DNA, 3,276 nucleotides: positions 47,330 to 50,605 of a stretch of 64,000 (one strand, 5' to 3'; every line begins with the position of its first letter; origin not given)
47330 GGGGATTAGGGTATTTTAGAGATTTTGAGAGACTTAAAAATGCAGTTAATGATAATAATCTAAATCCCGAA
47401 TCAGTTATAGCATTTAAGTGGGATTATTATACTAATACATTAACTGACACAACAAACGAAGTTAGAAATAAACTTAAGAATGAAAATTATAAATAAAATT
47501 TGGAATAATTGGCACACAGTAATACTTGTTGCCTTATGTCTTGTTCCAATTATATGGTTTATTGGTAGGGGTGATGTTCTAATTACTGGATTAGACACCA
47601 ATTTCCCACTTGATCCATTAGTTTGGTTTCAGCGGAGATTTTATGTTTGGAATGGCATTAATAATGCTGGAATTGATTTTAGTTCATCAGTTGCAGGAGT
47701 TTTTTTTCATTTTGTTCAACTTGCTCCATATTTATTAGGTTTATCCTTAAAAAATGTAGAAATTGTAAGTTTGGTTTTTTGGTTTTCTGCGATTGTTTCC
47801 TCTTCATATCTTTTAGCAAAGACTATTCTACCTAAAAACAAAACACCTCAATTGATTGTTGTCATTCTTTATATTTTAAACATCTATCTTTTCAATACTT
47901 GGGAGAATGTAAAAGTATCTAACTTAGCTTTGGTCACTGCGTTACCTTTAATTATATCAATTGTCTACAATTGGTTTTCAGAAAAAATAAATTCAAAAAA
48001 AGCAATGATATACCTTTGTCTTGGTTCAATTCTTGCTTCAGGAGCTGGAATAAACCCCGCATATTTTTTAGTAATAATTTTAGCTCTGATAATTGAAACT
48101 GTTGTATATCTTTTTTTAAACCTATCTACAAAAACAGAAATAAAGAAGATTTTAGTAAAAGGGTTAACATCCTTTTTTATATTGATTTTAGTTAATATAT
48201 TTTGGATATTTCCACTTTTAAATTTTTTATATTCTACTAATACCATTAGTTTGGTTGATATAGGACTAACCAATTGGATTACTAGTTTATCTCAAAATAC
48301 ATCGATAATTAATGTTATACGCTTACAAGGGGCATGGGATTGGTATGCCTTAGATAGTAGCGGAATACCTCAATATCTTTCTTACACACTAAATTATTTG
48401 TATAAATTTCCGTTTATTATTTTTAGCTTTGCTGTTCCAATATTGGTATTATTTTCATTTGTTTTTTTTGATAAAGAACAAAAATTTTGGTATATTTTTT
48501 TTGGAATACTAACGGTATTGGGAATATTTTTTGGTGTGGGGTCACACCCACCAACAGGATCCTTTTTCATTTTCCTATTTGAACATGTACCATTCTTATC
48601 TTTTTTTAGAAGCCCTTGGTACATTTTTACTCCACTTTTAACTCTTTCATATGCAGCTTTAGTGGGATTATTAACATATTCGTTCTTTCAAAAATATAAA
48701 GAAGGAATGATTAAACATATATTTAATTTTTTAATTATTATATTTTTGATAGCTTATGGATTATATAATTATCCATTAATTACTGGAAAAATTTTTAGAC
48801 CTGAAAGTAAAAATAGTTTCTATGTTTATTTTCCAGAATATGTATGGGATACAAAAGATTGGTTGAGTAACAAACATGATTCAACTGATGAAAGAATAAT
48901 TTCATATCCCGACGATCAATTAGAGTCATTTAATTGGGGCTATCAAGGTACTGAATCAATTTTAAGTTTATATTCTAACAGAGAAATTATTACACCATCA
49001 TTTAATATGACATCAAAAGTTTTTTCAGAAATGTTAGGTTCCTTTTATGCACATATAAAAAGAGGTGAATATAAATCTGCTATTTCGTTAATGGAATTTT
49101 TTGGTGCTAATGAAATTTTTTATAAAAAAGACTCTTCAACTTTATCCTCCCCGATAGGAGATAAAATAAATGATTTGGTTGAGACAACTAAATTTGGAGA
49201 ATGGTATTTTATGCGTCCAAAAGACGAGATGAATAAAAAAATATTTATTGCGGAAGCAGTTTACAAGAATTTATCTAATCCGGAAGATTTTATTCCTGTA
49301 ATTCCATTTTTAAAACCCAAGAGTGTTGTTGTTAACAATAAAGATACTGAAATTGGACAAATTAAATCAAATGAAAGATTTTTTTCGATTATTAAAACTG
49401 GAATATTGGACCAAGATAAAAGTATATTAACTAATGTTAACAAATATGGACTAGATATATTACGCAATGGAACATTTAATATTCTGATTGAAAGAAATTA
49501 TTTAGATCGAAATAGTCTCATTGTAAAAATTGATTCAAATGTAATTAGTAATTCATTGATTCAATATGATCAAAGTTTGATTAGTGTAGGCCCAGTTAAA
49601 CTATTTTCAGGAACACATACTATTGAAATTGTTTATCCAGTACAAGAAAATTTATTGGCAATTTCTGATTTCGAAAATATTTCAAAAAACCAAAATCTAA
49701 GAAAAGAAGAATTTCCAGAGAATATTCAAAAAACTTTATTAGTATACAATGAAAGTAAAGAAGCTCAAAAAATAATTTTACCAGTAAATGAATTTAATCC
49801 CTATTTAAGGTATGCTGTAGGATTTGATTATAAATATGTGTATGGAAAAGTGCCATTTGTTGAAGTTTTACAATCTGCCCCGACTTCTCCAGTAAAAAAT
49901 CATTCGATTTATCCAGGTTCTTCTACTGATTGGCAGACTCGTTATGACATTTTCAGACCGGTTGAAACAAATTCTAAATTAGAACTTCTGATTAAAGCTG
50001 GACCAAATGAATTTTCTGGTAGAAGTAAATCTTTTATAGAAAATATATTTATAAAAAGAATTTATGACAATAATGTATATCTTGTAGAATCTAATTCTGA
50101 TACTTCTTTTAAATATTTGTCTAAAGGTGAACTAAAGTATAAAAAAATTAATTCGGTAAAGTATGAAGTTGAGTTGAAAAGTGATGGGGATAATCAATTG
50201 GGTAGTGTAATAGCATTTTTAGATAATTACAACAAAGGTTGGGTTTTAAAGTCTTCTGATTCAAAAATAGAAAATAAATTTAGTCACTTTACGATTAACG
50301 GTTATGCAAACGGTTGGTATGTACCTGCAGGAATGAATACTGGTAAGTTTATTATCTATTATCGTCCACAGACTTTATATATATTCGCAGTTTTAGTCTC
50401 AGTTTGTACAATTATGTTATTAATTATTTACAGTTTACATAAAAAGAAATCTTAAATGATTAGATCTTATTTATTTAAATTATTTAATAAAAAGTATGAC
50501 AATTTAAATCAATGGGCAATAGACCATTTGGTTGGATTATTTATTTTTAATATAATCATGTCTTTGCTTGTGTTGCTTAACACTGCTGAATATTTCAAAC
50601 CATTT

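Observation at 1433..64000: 62-kb glycan locus dominated by GT-C membrane glycosyltransferases: an Emb/Aft-like extracytoplasmic glycan assembly system outside Actinobacteria?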

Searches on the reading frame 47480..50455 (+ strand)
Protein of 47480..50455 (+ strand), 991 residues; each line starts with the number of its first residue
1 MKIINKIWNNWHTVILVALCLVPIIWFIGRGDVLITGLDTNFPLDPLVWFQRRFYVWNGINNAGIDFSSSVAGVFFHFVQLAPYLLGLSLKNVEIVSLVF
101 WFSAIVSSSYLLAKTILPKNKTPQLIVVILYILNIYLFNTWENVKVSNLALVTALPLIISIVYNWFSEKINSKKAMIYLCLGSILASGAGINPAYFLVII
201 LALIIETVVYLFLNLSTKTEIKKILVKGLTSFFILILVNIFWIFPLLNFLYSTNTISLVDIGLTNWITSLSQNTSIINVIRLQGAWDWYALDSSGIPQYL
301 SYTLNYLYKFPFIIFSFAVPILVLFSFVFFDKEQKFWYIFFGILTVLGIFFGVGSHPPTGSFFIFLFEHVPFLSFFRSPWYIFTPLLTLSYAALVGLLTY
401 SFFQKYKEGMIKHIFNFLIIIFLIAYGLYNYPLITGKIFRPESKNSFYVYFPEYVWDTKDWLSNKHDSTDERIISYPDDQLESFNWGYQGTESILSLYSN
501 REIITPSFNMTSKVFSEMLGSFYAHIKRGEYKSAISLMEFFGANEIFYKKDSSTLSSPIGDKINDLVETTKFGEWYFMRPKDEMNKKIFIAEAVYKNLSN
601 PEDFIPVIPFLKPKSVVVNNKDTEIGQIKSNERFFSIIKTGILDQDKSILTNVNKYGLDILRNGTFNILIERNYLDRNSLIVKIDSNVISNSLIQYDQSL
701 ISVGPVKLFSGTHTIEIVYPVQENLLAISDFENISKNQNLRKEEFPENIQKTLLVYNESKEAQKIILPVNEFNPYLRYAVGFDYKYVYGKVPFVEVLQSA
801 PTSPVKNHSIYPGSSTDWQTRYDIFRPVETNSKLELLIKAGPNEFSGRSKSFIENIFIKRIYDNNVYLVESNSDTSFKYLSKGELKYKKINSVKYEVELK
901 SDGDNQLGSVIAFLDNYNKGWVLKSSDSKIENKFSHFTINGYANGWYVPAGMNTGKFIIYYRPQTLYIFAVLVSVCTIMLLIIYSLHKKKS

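Call 3: search_protein_families(library=pfam, proteins=[window:47480-50455:+], max_evalue=0.01)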
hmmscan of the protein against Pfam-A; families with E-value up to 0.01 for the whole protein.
window:47480-50455:+ (991 aa): 0 families

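Call 11: search_protein_families(library=pfam, proteins=[window:47480-50455:+], max_evalue=10)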
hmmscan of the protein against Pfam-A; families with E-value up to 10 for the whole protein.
window:47480-50455:+ (991 aa): 2 families
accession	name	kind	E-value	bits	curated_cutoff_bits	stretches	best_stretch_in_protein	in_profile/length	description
PF17509.7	DUF5440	-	0.22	11.6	27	1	918-960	25-63/93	Family of unknown function (DUF5440)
PF19647.4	DUF6150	-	0.26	11.7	27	1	565-596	42-73/98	Family of unknown function (DUF6150)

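Call 12: search_protein_families(library=ncbifam, proteins=[window:47480-50455:+], max_evalue=1)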
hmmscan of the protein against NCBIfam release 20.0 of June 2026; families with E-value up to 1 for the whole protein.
window:47480-50455:+ (991 aa): 1 family
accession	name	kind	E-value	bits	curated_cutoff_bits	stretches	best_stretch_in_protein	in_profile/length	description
NF033946.1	AcrIIA4_fam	subfamily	0.51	10.4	40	1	888-943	7-63/86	AcrIIA4 family anti-CRISPR protein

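Call 19: find_homologous_proteins(query=window:47480-50455:+)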
Query window:47480-50455:+ (991 aa): 325 proteins with E <= 0.001 among 8000 candidates; the best 120 are listed.
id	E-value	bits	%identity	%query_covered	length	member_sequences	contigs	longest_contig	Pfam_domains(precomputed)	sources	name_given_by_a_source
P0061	0.0e+0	2215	100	100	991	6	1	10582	-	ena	-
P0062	0.0e+0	1214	54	100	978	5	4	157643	-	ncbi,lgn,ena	-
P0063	0.0e+0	1214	56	100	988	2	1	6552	-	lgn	-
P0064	0.0e+0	1214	55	100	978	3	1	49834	-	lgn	-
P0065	0.0e+0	1171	54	100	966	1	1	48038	-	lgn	-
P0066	0.0e+0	1169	55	99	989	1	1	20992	-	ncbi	-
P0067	0.0e+0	1154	51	100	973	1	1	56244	-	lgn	-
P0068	0.0e+0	1126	53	99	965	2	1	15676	-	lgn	-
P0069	0.0e+0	1125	52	100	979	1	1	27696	-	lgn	-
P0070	0.0e+0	1121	54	98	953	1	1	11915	-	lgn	-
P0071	0.0e+0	1117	54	100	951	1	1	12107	-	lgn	-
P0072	0.0e+0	1116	54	94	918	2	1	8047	-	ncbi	ncbi:hypothetical protein COU95_02120, partial [Candidatus Shapirobacteria bacterium CG10_big_fil_re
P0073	0.0e+0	1113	51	100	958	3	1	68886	-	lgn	-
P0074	0.0e+0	1112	52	100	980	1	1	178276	-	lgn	-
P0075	0.0e+0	1106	50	100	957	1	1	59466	-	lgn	-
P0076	0.0e+0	1099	51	100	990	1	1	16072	PF11847.14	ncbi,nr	ncbi:DUF3367 domain-containing protein [Candidatus Woesebacteria bacterium]|nr:DUF3367 domain-contai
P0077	0.0e+0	1098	51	100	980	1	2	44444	PF11847.14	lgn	-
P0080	0.0e+0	1072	49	99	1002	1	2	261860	PF11847.14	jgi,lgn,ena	jgi:hypothetical protein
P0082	0.0e+0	1029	49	100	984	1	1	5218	PF11847.14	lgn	-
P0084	2.4e-298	1010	48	99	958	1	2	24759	PF11847.14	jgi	jgi:hypothetical protein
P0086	1.5e-296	1004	47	98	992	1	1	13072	PF11847.14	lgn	-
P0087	1.5e-293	994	48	97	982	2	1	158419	PF11847.14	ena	-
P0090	1.2e-268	912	52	83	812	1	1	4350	PF11847.14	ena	-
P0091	2.8e-264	898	43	99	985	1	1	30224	PF11847.14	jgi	jgi:hypothetical protein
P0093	1.7e-263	895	44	99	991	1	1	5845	PF11847.14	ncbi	-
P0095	1.9e-256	872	43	99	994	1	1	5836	PF11847.14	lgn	-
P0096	1.0e-255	869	44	98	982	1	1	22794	PF11847.14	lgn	-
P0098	4.8e-253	860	42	100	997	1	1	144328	PF11847.14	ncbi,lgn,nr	ncbi:MAG: alpha-(1-_3)-arabinofuranosyltransferase family protein [Candidatus Daviesbacteria bacteri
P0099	1.7e-252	859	44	99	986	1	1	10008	PF11847.14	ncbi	-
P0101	3.9e-250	851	43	100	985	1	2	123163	PF11847.14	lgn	-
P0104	2.4e-248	845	44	97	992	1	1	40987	PF11847.14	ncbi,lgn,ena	-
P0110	3.0e-242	825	42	100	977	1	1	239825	PF11847.14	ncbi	-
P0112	1.2e-231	790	41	99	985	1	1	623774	PF11847.14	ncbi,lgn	-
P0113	3.1e-231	788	41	99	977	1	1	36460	PF11847.14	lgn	-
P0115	2.5e-228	779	41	99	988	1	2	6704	PF11847.14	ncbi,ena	-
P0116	4.5e-227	774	39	100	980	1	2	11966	PF11847.14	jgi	-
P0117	5.0e-227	774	39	99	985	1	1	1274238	PF11847.14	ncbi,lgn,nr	ncbi:DUF3367 domain-containing protein [Candidatus Woesebacteria bacterium]|nr:MAG: DUF3367 domain-c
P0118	3.7e-225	768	40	97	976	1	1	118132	PF11847.14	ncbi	-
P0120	4.0e-222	758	41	98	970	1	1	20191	PF11847.14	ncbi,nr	ncbi:alpha-(1-_3)-arabinofuranosyltransferase family protein [Candidatus Microgenomates bacterium]|n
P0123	4.6e-218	745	40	100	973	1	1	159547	PF11847.14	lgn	-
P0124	2.1e-217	742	40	98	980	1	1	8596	PF11847.14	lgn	-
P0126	1.1e-211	724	40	98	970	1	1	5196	PF11847.14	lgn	-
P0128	2.4e-202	693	38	98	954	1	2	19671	PF11847.14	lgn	-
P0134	2.4e-197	676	39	98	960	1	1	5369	PF11847.14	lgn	-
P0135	3.1e-196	672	38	100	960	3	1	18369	PF11847.14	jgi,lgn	jgi:hypothetical protein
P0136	4.2e-195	669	39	100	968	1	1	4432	PF11847.14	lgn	-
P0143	3.0e-188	646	37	100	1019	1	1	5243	PF11847.14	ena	-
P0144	3.4e-188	646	37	98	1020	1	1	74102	PF11847.14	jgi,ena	-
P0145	6.9e-188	645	38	99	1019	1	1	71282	PF11847.14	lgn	-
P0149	2.3e-187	643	36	97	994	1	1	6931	PF11847.14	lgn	-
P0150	4.4e-187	642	38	100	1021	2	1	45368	PF11847.14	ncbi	ncbi:MAG: alpha-(1-_3)-arabinofuranosyltransferase family protein [Patescibacteria group bacterium]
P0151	6.2e-187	642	37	97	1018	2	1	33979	PF11847.14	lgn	-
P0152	9.6e-187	641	36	100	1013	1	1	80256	PF11847.14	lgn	-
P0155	9.5e-186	638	38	98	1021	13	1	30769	PF11847.14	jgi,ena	-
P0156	1.3e-185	637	37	100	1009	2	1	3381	PF11847.14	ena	-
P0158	2.1e-185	637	36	98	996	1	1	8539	PF11847.14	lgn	-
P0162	6.1e-185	635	38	98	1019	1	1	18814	PF11847.14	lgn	-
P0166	3.8e-184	632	35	98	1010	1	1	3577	PF11847.14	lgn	-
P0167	9.2e-184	631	36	97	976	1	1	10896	PF11847.14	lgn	-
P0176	4.9e-182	625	37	98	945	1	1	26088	PF11847.14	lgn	-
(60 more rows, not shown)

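Call 24: search_solved_structures(query=A2, max_evalue=10, show_alignments=1)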
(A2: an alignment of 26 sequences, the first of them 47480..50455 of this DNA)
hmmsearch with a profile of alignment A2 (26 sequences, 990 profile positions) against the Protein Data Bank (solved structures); distinct sequences matched with E-value up to 10: 4.
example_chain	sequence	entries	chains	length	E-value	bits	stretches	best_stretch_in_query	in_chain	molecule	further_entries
8j3y_A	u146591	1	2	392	0.98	10.3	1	644-722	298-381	Putative polysaccharide-binding protein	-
8j3x_A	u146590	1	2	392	0.98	10.3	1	644-722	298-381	Putative polysaccharide-binding protein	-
5iku_A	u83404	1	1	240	1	10.3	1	629-761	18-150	Collagenase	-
4ni6_A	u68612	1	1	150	8.5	7.2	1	639-758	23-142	Putative surface anchored protein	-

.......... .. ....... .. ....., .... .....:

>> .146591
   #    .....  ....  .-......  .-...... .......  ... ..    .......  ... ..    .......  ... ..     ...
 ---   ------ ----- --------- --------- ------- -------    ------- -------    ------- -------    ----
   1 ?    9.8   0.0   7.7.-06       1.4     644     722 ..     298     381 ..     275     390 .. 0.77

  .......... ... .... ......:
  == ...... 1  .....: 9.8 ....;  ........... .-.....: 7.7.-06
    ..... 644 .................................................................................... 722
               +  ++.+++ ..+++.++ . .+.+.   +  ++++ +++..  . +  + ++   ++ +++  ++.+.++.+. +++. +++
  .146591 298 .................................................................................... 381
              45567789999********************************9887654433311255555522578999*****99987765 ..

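Call 28: search_protein_families(library=pfam, alignment_id=A2, max_evalue=0.01)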
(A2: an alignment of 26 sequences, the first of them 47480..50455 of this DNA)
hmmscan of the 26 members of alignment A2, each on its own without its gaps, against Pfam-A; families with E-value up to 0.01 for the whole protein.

A. member 1, window:47480-50455:+ (991 aa): 0 families

B. families by the number of members that match (of 26 scanned): 4 families
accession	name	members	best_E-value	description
PF11847.13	GT-C_AftD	8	5.5e-10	Alpha-(1->3)-arabinofuranosyltransferase, N-terminal GT-C domain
PF13390.11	DUF4108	1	1.8e-05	Protein of unknown function (DUF4108)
PF20176.3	DUF6541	1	5.8e-05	Family of unknown function (DUF6541)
PF07430.17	PP1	1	0.0046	Phloem filament protein PP1 cystatin-like domain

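Call 48: find_encoding_contigs(protein=P0062, flank=10000, max_places=1)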
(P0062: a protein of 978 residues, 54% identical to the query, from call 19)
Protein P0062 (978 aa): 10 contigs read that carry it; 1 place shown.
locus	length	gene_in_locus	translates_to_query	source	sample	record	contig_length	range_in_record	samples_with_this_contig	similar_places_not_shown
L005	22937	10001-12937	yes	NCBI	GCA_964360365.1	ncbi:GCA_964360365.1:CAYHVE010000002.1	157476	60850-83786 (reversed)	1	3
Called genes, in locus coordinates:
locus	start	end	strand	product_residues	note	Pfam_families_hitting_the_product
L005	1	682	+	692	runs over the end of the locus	PF02366:PMT, PF13231:PMT_2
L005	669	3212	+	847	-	PF00754:F5_F8_type_C, PF22633:F5_F8_type_C_2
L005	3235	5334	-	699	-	PF13231:PMT_2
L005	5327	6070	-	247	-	PF13489:Methyltransf_23, PF08241:Methyltransf_11, PF08242:Methyltransf_12 (faint), PF13649:Methyltransf_25 (weak)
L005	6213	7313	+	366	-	PF02350:Epimerase_2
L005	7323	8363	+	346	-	PF00535:Glycos_transf_2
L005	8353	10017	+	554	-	-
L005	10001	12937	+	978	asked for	-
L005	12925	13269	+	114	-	-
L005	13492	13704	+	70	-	-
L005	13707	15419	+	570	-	PF02543:Carbam_trans_N, PF16861:Carbam_trans_C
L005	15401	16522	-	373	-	-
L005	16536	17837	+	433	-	PF26314:MptA_B_family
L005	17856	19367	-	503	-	-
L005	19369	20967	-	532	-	-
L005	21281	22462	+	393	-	PF13173:AAA_14, PF13635:DUF4143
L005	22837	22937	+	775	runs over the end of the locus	-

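Call 49: find_encoding_contigs(protein=P0080, flank=10000, max_places=1)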
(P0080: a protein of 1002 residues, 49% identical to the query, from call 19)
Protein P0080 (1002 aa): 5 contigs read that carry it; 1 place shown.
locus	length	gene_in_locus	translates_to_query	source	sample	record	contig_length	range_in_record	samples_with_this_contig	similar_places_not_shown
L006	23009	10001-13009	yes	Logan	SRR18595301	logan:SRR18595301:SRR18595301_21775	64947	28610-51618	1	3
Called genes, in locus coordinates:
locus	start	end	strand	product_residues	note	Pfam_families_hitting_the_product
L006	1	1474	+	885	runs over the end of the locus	PF00754:F5_F8_type_C, PF22633:F5_F8_type_C_2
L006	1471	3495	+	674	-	PF13231:PMT_2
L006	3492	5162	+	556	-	-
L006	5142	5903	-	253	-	PF01209:Ubie_methyltran (weak), PF07021:MetW (weak), PF13489:Methyltransf_23, PF13847:Methyltransf_31, PF08241:Methyltransf_11, PF08242:Methyltransf_12, PF13649:Methyltransf_25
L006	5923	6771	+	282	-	PF00535:Glycos_transf_2, PF13641:Glyco_tranf_2_3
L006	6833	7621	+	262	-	PF00132:Hexapep, PF14602:Hexapep_2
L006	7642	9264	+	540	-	-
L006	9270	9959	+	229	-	PF13489:Methyltransf_23, PF13847:Methyltransf_31 (weak), PF08241:Methyltransf_11, PF13649:Methyltransf_25 (weak), PF03269:DUF268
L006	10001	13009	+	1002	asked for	PF11847:GT-C_AftD (weak)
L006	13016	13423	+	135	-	-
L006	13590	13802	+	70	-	-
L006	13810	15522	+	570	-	PF02543:Carbam_trans_N, PF16861:Carbam_trans_C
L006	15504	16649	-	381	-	PF13472:Lipase_GDSL_2 (faint)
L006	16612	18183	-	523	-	-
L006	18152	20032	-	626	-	-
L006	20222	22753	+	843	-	-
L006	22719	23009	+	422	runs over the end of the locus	PF01943:Polysacc_synt, PF13440:Polysacc_synt_3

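Call 50: find_encoding_contigs(protein=P0117, flank=10000, max_places=1)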
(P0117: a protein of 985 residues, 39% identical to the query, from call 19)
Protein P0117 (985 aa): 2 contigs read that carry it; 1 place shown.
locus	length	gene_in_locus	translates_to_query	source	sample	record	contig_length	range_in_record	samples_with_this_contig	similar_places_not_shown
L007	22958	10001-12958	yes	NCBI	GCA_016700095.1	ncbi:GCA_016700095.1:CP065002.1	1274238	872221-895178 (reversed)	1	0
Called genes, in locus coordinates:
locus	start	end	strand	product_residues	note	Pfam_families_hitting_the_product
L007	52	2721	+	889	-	PF00754:F5_F8_type_C, PF22633:F5_F8_type_C_2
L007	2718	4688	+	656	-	-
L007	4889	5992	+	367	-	PF02350:Epimerase_2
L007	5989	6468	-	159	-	PF00132:Hexapep, PF14602:Hexapep_2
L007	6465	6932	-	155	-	PF25084:LbH_EIF2B (weak), PF25087:GMPPB_C (weak), PF00132:Hexapep, PF14602:Hexapep_2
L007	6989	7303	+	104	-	PF05523:FdtA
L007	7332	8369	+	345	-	PF00535:Glycos_transf_2, PF10111:Glyco_tranf_2_2 (weak)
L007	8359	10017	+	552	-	-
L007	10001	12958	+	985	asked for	PF11847:GT-C_AftD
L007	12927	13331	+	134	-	-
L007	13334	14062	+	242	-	PF00535:Glycos_transf_2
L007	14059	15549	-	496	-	PF13231:PMT_2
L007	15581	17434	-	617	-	PF09586:YfhO (weak)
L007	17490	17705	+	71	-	-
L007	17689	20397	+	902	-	-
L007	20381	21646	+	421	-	PF01943:Polysacc_synt, PF13440:Polysacc_synt_3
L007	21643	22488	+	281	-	PF00535:Glycos_transf_2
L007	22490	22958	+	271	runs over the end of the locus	PF13489:Methyltransf_23, PF07021:MetW, PF13847:Methyltransf_31 (weak), PF08241:Methyltransf_11, PF08242:Methyltransf_12, PF13649:Methyltransf_25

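Call 76: search_protein_families(library=pfam, proteins=[L005:19369-20967:-, L006:18152-20032:-, L007:15581-17434:-, L006:20222-22753:+, L007:17689-20397:+, L005:17856-19367:-, L006:16612-18183:-, L005:16536-17837:+], max_evalue=1)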
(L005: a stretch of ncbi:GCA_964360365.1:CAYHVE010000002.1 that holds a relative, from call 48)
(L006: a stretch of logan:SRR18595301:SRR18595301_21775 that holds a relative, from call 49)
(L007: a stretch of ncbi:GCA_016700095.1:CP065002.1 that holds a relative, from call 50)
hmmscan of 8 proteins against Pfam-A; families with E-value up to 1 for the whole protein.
L005:19369-20967:- (532 aa): 1 family
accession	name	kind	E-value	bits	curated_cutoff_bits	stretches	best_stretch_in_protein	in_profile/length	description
PF04932.20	Wzy_C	-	0.037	14.3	31.7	1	115-172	2-59/149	O-Antigen ligase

L006:18152-20032:- (626 aa): 1 family
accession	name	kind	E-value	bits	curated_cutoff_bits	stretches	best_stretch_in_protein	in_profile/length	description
PF02038.21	ATP1G1_PLM_MAT8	-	0.22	11.3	26.9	0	606-619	18-31/48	ATP1G1/PLM/MAT8 family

L007:15581-17434:- (617 aa): 1 family
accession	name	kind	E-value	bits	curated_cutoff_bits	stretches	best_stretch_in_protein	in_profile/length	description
PF09586.16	YfhO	-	2.8e-07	29.8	28.5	2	504-595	742-835/835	Bacterial membrane protein YfhO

L006:20222-22753:+ (843 aa): 0 families

L007:17689-20397:+ (902 aa): 1 family
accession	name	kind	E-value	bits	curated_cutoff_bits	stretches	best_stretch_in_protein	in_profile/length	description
PF17764.6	PriA_3primeBD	-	0.11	12.9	22.7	1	657-694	9-46/96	3'DNA-binding domain (3'BD)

L005:17856-19367:- (503 aa): 1 family
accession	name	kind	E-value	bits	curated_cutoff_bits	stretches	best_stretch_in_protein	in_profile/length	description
PF13231.12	PMT_2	-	0.11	13.2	26.1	1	72-218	9-158/160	Dolichyl-phosphate-mannose-protein mannosyltransferase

L006:16612-18183:- (523 aa): 0 families

L005:16536-17837:+ (433 aa): 1 family
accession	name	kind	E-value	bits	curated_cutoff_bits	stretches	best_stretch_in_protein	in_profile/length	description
PF13231.12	PMT_2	-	0.00041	21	26.1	1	144-289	3-154/160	Dolichyl-phosphate-mannose-protein mannosyltransferase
